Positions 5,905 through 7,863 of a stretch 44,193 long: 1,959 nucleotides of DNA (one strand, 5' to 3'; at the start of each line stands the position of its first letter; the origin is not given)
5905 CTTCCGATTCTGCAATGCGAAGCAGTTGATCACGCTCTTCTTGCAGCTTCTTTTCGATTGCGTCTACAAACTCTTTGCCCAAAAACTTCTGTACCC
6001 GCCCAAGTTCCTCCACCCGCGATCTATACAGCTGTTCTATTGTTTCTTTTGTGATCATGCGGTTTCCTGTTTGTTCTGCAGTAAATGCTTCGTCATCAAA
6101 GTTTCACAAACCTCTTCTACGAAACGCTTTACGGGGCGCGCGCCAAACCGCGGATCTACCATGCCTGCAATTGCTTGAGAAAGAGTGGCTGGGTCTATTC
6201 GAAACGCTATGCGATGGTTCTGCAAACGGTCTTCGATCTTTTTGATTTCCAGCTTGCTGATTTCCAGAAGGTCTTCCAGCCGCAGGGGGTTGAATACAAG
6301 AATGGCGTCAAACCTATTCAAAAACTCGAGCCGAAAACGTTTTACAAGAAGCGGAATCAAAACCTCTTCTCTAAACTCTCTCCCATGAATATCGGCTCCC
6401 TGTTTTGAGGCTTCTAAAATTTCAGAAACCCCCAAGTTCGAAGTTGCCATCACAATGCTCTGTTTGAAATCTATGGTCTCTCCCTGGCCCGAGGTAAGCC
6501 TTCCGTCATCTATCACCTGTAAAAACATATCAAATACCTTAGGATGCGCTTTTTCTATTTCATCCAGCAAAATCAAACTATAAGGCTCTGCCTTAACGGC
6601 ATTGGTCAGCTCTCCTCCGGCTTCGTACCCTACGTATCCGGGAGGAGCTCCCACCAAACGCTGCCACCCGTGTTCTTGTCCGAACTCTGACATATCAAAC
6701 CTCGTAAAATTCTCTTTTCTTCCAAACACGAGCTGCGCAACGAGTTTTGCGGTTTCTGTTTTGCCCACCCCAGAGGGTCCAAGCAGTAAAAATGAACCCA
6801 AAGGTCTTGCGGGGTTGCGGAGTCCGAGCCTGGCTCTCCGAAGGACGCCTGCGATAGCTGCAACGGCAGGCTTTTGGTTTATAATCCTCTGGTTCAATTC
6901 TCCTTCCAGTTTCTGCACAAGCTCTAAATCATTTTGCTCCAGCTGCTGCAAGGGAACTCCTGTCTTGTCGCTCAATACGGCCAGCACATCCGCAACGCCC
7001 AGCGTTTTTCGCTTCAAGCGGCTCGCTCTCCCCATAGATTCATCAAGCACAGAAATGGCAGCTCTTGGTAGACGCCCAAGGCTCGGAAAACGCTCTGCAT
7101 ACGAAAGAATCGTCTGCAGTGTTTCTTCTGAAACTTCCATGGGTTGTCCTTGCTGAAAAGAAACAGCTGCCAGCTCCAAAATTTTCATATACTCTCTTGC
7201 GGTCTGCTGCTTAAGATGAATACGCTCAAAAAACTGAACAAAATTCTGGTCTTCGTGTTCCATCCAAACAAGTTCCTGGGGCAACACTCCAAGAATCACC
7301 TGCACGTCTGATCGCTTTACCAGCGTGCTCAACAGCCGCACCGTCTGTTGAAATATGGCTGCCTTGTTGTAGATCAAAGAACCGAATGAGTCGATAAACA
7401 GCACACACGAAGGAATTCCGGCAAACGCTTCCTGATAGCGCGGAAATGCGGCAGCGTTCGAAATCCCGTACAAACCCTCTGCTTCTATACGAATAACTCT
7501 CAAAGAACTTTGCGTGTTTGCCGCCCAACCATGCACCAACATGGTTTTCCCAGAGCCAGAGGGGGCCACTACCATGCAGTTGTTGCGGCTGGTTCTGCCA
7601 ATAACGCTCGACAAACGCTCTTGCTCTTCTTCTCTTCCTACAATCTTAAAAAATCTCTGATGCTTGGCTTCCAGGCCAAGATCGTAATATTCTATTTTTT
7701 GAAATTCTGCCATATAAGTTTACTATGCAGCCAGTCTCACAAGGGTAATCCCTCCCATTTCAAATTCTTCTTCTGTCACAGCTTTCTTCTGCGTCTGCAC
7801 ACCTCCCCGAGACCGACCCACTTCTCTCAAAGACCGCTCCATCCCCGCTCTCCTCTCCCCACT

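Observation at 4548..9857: Translationally coupled module: hyper-acidic protein, minimal ClpB-like AAA+, coiled-coil peptide and soluble T4CP-like ATPase, behind a recA-type palindrome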

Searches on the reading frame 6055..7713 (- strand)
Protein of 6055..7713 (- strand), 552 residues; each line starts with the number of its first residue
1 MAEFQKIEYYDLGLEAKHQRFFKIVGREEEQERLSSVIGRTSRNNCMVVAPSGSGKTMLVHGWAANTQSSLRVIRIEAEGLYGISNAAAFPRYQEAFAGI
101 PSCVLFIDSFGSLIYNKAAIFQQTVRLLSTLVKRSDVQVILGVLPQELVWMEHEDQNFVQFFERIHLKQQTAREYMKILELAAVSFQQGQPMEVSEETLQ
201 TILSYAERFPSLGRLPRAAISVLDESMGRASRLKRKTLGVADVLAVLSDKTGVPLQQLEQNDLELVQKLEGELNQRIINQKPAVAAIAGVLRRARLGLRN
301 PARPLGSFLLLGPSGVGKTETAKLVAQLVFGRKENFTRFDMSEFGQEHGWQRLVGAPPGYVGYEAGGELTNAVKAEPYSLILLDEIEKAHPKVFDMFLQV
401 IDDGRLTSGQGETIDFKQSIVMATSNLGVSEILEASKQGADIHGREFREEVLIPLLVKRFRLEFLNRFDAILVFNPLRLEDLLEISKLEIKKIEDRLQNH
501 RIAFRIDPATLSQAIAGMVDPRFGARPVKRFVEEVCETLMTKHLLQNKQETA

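Call 3: search_protein_families(library=pfam, proteins=[window:6055-7713:-], max_evalue=0.1)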
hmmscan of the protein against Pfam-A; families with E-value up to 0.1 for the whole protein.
window:6055-7713:- (552 aa): 31 families (the best 25 are shown)
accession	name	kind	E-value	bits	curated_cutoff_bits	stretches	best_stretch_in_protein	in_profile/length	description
PF07724.20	AAA_2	-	6.8e-55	186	27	1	303-471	1-166/166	AAA domain (Cdc48 subfamily)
PF00004.35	AAA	-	1.6e-15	58.2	21.2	2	309-430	2-112/131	ATPase family associated with various cellular activities (AAA)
PF10431.15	ClpB_D2-small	-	8e-12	45.5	21.9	1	477-548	1-72/81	C-terminal, D2-small domain, of ClpB protein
PF07728.20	AAA_5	-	1.2e-11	45.2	22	1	308-427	2-123/139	AAA domain (dynein-related subfamily)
PF13191.12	AAA_16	-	2.1e-10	41.8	32.6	1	24-91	2-64/167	AAA ATPase domain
PF00158.32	Sigma54_activat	-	9.5e-08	32.3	20.2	1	307-426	24-143/168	Sigma-54 interaction domain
PF13401.12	AAA_22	-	1.2e-06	29.4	27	0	42-78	4-41/130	AAA domain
PF20703.3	nSTAND1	-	3.5e-05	24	27.1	1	17-61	12-51/379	Novel STAND NTPase 1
PF13479.12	AAA_24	-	5.5e-05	23.5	27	1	308-396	5-83/195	AAA domain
PF17871.7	AAA_lid_9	-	0.00023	21.5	22.8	1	174-235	4-65/104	AAA lid domain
PF07726.17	AAA_3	-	0.0009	19.6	27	1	379-426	64-111/131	ATPase family associated with various cellular activities (AAA)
PF04851.21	ResIII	-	0.0012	19.2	22.5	0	27-69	5-49/164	Type III restriction enzyme, res subunit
PF01078.27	Mg_chelatase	-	0.0016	18.3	20.3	0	24-61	5-40/207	Magnesium chelatase, subunit ChlI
PF20030.5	bpMoxR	-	0.0023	17.5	27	0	308-427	34-147/205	MoxR domain in the MoxR-vWA-beta-propeller ternary systems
PF20720.3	nSTAND3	-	0.0028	17.8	27.2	0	309-331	21-43/155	Novel STAND NTPase 3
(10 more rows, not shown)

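Call 4: search_protein_families(library=ncbifam, proteins=[window:6055-7713:-], max_evalue=0.1)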
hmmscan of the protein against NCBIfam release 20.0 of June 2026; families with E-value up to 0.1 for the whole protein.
window:6055-7713:- (552 aa): 41 families (the best 25 are shown)
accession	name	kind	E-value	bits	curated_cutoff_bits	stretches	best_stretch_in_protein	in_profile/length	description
TIGR03346.1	chaperone_ClpB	equivalog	1.3e-110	371.1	1232.1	2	144-549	439-835/853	ATP-dependent chaperone ClpB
TIGR02639.1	ClpA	equivalog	1.1e-96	324.8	993.15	2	101-545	277-720/734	ATP-dependent Clp protease ATP-binding subunit ClpA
TIGR03345.1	VI_ClpV1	equivalog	6.8e-94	315.8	884.95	2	239-549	530-840/852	type VI secretion system ATPase TssH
NF008118.0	PRK10865.1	equivalog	8.6e-94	315.1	1417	2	224-546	517-835/857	ATP-dependent chaperone ClpB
NF033607.0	disagg_AAA_ClpG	exception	2.5e-81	273.9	1900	2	234-546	551-863/932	AAA family protein disaggregase ClpG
NF033606.1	heat_AAA_ClpK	exception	2.3e-80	270.7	1900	2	242-545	580-884/949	heat shock survival AAA family ATPase ClpK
NF008263.0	PRK11034.1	equivalog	6.5e-71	239.2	1350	1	16-545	180-721/758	ATP-dependent Clp protease ATP-binding subunit ClpA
NF009067.0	PRK12402.1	equivalog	7e-06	25.2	317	1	306-344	37-77/340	replication factor C small subunit 2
NF003745.1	PRK05342.1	equivalog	5.6e-05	22.2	359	0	41-64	107-130/418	ATP-dependent Clp protease ATP-binding subunit ClpX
NF042959.1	IteA_antiphage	equivalog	0.00016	21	510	0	22-113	105-195/367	anti-phage ATPase IteA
TIGR00635.1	ruvB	equivalog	0.00022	20.4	299.05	0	304-327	29-52/305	Holliday junction branch migration DNA helicase RuvB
TIGR01242.2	TIGR01242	subfamily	0.00026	20.1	500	1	227-343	75-183/362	proteasome-activating nucleotidase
NF001679.0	PRK00440.1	equivalog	0.00032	19.9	303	0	305-338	39-74/322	replication factor C small subunit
NF006616.1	PRK09183.1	subfamily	0.001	18.4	300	0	36-117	93-178/253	IS21-like element helper ATPase IstB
NF003069.1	PRK03992.1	subfamily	0.0022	17.2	500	0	304-344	164-201/379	proteasome-activating nucleotidase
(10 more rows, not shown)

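Call 13: search_protein_families(library=padloc, proteins=[window:6055-7713:-], max_evalue=0.01)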
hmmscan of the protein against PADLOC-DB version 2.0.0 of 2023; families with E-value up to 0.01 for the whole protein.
window:6055-7713:- (552 aa): 9 families
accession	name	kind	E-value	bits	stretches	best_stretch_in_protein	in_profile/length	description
PDLC04606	PDC-M37B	-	9.1e-34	115.3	1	268-433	137-300/390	-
PDLC04605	PDC-M37B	-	1.2e-28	98.4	1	307-428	306-425/518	-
PDLC03838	DolB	-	5.4e-23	79.9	2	258-428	122-279/375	-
PDLC04140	mad8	-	2.3e-08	31.9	2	42-190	26-138/314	mads_8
PDLC04232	IetA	-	4e-06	24.5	1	10-113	83-186/330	-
PDLC02196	IetA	-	3.5e-05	21.4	0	305-327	122-144/374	-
PDLC02195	IetA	-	4.4e-05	20.9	0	31-110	126-204/395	-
PDLC00915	TRIP13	-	0.0019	15.7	0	303-329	60-87/302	TRIP13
PDLC00938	Cas3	-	0.0085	13.3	0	47-74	3-33/358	CRISPR-associated helicase Cas3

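Call 14: search_protein_families(library=phrogs, proteins=[window:6055-7713:-], max_evalue=0.01)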
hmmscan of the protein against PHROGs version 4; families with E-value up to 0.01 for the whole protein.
window:6055-7713:- (552 aa): 11 families
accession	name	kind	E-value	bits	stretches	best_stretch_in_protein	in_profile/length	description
phrog_4871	-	other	1.6e-130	437.9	1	11-549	181-737/764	ATP-dependent protease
phrog_3757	-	unknown function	3.2e-08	34.4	1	303-327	124-148/367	-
phrog_7998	-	unknown function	3.4e-06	27.5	1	270-335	10-72/339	-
phrog_249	-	moron, auxiliary metabolic gene and host takeover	1e-05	26.1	0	308-426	130-244/380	porphyrin biosynthesis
phrog_1297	-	other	2.1e-05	24.7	1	308-406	28-128/356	ATPase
phrog_4339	-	unknown function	3.8e-05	24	0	309-329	55-75/552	-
phrog_168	-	DNA, RNA and nucleotide metabolism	0.00015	22.6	0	307-393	44-116/314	clamp loader of DNA polymerase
phrog_5846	-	DNA, RNA and nucleotide metabolism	0.001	19.4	0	276-327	17-60/380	clamp loader of DNA polymerase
phrog_170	-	other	0.0021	18.5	0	17-66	66-113/323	PhoH-like phosphate starvation-inducible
phrog_296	-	integration and excision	0.0026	17.5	0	46-77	321-348/626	DNA transposition protein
phrog_6841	-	unknown function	0.0054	16.6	0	23-70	35-81/470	-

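Call 61: find_homologous_proteins(query=window:6055-7713:-, max_evalue=1e-10)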
Query window:6055-7713:- (552 aa): 7988 proteins with E <= 1e-10 among 8000 candidates; the best 120 are listed.
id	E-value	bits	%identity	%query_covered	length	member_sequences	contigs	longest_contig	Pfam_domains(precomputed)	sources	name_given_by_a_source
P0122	0.0e+0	1159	96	100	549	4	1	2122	PF00158.33,PF07724.21,PF00004.36,PF13401.13,PF07728.21,PF10431.16,PF13191.13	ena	-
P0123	6.3e-257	871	71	100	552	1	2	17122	PF06414.19,PF00158.33,PF07724.21,PF12775.14,PF00004.36,PF13401.13,PF20703.4,PF07728.21,PF10431.16,PF20720.4,PF13191.13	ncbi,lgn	-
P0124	8.5e-192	656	54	99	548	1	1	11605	PF13173.13,PF00158.33,PF07724.21,PF00004.36,PF13401.13,PF17871.8,PF01637.25,PF07728.21,PF10431.16,PF20720.4,PF13191.13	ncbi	-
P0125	9.9e-191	653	55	99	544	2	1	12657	PF13173.13,PF00158.33,PF07724.21,PF00004.36,PF13401.13,PF05673.20,PF01637.25,PF07728.21,PF10431.16,PF20720.4,PF13191.13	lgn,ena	-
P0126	8.1e-190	650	55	100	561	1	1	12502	PF13173.13,PF00437.27,PF00004.36,PF13401.13,PF20703.4,PF17871.8,PF01637.25,PF07728.21,PF13191.13,PF00158.33,PF07724.21,PF12775.14,PF00910.29,PF10431.16,PF20720.4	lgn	-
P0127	4.1e-189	648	55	99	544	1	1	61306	PF13173.13,PF00158.33,PF07724.21,PF00004.36,PF13401.13,PF05673.20,PF01637.25,PF07728.21,PF10431.16,PF20720.4,PF13191.13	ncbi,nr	ncbi:MAG: ATP-dependent Clp protease ATP-binding subunit [Candidatus Doudnabacteria bacterium]|nr:AT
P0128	1.4e-188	646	54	99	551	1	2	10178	PF00158.33,PF07724.21,PF12775.14,PF00004.36,PF13401.13,PF07728.21,PF10431.16,PF20720.4,PF13191.13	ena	-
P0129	1.4e-188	646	54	99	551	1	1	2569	PF13173.13,PF00004.36,PF13401.13,PF20703.4,PF17871.8,PF07728.21,PF13191.13,PF00308.25,PF13479.13,PF00158.33,PF07724.21,PF12775.14,PF05621.18,PF10431.16,PF20720.4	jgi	jgi:ATP-dependent Clp protease ATP-binding subunit ClpA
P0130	4.1e-188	644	54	99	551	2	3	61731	PF13173.13,PF00437.27,PF00004.36,PF13401.13,PF20703.4,PF17871.8,PF01637.25,PF07728.21,PF13191.13,PF00158.33,PF07724.21,PF00005.34,PF12775.14,PF10431.16,PF20720.4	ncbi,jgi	jgi:ATP-dependent Clp protease ATP-binding subunit ClpA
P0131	3.5e-187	641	54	99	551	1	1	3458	PF13173.13,PF00004.36,PF13401.13,PF07728.21,PF13191.13,PF00308.25,PF00158.33,PF07724.21,PF01935.24,PF12775.14,PF10431.16,PF20720.4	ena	-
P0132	6.5e-187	640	55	99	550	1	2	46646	PF13173.13,PF00437.27,PF00004.36,PF13401.13,PF17871.8,PF07728.21,PF13191.13,PF00158.33,PF07724.21,PF12775.14,PF10431.16,PF20720.4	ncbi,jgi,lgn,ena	-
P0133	7.3e-187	640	53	99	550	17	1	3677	PF13173.13,PF00004.36,PF13401.13,PF05673.20,PF01637.25,PF07728.21,PF13191.13,PF00308.25,PF00158.33,PF07724.21,PF12775.14,PF05729.19,PF00910.29,PF10431.16,PF20720.4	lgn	-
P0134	7.6e-186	637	55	99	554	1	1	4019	PF13173.13,PF13555.13,PF00004.36,PF13401.13,PF20703.4,PF01637.25,PF07728.21,PF13191.13,PF00158.33,PF07724.21,PF05729.19,PF10431.16,PF20720.4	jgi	-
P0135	1.3e-184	633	52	99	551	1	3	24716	PF00158.33,PF07724.21,PF12775.14,PF00004.36,PF13401.13,PF07728.21,PF10431.16,PF20720.4,PF13191.13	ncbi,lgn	-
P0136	1.3e-184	633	53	99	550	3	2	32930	PF00158.33,PF07724.21,PF12775.14,PF00004.36,PF13401.13,PF17871.8,PF01637.25,PF07728.21,PF10431.16,PF20720.4,PF13191.13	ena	-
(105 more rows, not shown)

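Call 67: search_solved_structures(query=A7, max_evalue=1e-20, show_alignments=1)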
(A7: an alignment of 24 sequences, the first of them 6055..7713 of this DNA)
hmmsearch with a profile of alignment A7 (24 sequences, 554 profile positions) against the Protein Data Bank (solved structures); distinct sequences matched with E-value up to 1e-20: 50.
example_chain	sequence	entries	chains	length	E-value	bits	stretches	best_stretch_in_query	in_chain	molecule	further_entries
1qvr_A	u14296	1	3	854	8.8e-138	463.6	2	159-552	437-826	ClpB protein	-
6em8_A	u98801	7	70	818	1e-136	460.1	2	170-551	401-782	ATP-dependent Clp protease ATP-binding subunit ClpC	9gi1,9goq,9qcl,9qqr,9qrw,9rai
6em9_A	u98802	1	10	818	1.7e-136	459.4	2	170-551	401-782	ATP-dependent Clp protease ATP-binding subunit ClpC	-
6oax_C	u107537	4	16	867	1.8e-136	459.3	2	168-552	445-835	Hyperactive disaggregase ClpB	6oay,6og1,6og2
4d2q_A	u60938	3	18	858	1.9e-136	459.2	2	169-552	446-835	CLPB | CHAPERONE PROTEIN CLPB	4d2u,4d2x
6og3_E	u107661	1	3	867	2.8e-136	458.6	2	169-552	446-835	Hyperactive disaggregase ClpB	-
4ciu_A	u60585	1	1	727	2.6e-135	455.5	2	169-552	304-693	CHAPERONE PROTEIN CLPB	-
6rn2_A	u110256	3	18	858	4.7e-135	454.6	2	169-552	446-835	Chaperone protein ClpB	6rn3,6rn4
6qs4_A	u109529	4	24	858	6.6e-135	454.1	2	169-552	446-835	Chaperone protein ClpB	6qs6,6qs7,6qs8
5ofo_C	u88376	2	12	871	1e-134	453.5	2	169-552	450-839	Chaperone protein ClpB,ATP-dependent Clp protease ATP-binding subunit ClpA,Chaperone prote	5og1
3j3t_A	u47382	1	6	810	4.2e-134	451.5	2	176-552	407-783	Negative regulator of genetic competence ClpC/MecB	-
9ip0_A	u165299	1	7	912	2.2e-133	449.1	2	187-553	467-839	Chaperone protein ClpB1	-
3j3s_A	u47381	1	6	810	2.2e-133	449.1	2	176-552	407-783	Negative regulator of genetic competence ClpC/MecB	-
3j3r_A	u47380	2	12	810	4.2e-133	448.2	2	176-552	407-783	Negative regulator of genetic competence ClpC/MecB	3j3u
7abr_A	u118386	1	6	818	4.3e-133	448.2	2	177-552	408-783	Negative regulator of genetic competence ClpC/MecB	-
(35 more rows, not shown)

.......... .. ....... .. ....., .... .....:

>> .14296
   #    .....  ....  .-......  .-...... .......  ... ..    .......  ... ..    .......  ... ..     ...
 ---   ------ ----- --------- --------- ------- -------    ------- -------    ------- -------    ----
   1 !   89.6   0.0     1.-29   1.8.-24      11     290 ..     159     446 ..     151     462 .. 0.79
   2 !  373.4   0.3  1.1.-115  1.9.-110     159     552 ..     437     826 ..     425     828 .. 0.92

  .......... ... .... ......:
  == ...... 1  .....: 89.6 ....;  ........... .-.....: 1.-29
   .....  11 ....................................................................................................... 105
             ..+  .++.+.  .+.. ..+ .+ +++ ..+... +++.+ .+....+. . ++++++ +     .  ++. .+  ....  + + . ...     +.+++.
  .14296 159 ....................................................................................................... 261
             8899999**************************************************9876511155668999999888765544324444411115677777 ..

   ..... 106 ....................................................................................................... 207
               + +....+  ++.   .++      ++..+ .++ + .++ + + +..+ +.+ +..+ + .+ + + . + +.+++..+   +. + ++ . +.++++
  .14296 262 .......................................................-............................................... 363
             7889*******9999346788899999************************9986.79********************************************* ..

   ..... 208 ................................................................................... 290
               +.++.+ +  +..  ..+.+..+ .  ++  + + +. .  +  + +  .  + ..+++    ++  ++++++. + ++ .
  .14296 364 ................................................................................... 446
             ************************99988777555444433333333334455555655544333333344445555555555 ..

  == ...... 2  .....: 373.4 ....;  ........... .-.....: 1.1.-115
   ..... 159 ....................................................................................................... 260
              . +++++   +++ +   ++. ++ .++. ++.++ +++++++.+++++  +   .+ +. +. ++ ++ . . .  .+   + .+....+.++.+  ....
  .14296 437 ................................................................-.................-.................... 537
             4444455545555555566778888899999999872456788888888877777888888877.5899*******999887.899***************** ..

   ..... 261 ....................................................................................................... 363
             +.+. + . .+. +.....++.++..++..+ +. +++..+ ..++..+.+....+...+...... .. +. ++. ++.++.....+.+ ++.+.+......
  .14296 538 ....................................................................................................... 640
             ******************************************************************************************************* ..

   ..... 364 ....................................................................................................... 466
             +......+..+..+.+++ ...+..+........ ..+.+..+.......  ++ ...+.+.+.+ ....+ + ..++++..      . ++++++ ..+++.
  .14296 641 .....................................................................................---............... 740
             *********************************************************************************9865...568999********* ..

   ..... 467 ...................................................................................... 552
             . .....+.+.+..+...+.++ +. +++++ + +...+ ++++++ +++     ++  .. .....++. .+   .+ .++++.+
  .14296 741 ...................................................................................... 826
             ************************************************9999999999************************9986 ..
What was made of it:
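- On ClpB (NCBIfam TIGR03346): The alignment to 1qvr starts at residue 159 and skips the M-domain (call 67).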

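Call 71: predict_structure(alignment_id=A7)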
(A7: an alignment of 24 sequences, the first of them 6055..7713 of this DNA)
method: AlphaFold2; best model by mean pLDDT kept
length: 552 residues; sequences in the alignment: 24
mean_pLDDT: 86.5   pTM: 0.72
mean pLDDT of the five models: 86.5, 84.0, 83.1, 80.8, 75.0
residues with pLDDT >= 90: 237; 70-90: 283; 50-70: 27; < 50: 5
segments of 3 or more residues with pLDDT < 50: 550-552
pLDDT, mean of each block of 10 residues (from residue 1): 61 73 82 91 91 84 81 85 82 88 91 89 91 91 91 91 91 91 82 91 88 87 93 90 92 79 79 90 93 85 93 91 90 84 82 73 71 86 93 89 87 87 94 93 92 92 91 93 91 84 82 87 88 88 70 45
secondary structure, 60 per line:
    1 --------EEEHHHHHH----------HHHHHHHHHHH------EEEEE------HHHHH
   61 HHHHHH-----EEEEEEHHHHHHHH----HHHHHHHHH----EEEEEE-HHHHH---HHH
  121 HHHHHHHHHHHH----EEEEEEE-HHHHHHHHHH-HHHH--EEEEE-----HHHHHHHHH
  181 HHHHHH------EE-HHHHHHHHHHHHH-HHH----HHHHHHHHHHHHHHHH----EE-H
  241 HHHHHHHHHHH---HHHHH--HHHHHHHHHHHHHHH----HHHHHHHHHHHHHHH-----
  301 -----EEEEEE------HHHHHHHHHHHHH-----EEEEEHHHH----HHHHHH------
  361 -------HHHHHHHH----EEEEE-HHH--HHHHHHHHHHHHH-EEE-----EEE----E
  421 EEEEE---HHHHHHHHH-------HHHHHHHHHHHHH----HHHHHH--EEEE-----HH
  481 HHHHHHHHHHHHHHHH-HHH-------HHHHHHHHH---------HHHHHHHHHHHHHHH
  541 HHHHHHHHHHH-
elements in order: E9-11 H12-17 H28-38 E45-49 H56-66 E72-77 H78-85 H90-98 E103-108 H110-114 H118-132 E137-143 H145-154 H156-159 E162-166 H172-186 H196-208 H217-232 H240-251 H255-259 H262-276 H281-295 E306-311 H318-330 E336-340 H341-344 H349-354 H368-375 E380-384 H391-403 E405-407 E413-415 E420-425 H429-437 H445-457 H462-467 E470-473 H479-496 H508-516 H526-551
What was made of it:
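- On Hsp100 class-1 superfamily (two AAA+ modules, D2 of AAA_2 type): The model has pLDDT 86.5 with two alpha/beta modules (call 71).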
